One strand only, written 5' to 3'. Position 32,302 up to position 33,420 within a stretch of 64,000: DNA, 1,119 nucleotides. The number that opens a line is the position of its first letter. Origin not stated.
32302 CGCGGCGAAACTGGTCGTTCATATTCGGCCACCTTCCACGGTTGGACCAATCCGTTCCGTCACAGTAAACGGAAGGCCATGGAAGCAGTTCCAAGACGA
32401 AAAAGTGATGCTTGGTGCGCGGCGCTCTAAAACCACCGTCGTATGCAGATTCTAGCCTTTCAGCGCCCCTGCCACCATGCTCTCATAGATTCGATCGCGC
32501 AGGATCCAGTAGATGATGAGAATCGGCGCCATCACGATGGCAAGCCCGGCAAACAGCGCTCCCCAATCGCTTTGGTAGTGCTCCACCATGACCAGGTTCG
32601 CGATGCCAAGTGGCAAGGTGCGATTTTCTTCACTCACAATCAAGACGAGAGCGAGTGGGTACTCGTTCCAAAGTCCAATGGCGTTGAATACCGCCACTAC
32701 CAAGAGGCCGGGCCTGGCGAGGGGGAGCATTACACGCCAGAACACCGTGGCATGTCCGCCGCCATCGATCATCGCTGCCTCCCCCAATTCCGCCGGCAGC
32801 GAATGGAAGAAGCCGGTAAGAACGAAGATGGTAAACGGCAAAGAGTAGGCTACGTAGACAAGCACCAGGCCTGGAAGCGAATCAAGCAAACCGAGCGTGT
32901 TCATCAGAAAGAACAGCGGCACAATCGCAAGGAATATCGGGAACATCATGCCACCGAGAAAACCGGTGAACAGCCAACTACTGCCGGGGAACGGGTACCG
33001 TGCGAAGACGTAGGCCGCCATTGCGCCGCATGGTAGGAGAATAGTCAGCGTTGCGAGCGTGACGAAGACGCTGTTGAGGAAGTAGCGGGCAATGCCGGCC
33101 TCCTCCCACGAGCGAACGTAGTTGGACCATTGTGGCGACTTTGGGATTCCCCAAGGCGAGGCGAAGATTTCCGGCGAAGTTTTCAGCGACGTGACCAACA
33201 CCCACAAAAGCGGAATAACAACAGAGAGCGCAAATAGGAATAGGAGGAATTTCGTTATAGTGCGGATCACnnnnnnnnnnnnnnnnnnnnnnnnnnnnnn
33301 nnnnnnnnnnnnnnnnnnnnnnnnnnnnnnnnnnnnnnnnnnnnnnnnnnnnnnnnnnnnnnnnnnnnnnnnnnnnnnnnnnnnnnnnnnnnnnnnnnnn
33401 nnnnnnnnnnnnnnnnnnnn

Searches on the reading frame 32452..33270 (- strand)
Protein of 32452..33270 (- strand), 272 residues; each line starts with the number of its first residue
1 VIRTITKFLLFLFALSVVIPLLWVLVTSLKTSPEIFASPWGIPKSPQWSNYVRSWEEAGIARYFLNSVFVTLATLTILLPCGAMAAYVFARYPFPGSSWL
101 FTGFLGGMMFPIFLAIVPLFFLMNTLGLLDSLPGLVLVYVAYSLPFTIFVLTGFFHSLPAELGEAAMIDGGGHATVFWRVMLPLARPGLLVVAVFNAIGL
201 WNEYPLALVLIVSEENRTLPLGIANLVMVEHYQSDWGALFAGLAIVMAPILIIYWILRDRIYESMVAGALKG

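Call 67: search_protein_families(library=pfam, proteins=[window:32452-33270:-], max_evalue=0.0001)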
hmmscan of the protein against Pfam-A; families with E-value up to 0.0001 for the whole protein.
window:32452-33270:- (272 aa): 1 family
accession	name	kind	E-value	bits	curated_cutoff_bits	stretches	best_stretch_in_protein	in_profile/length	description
PF00528.27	BPD_transp_1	-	1.5e-14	54.6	26.4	1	80-257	3-175/184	Binding-protein-dependent transport system inner membrane component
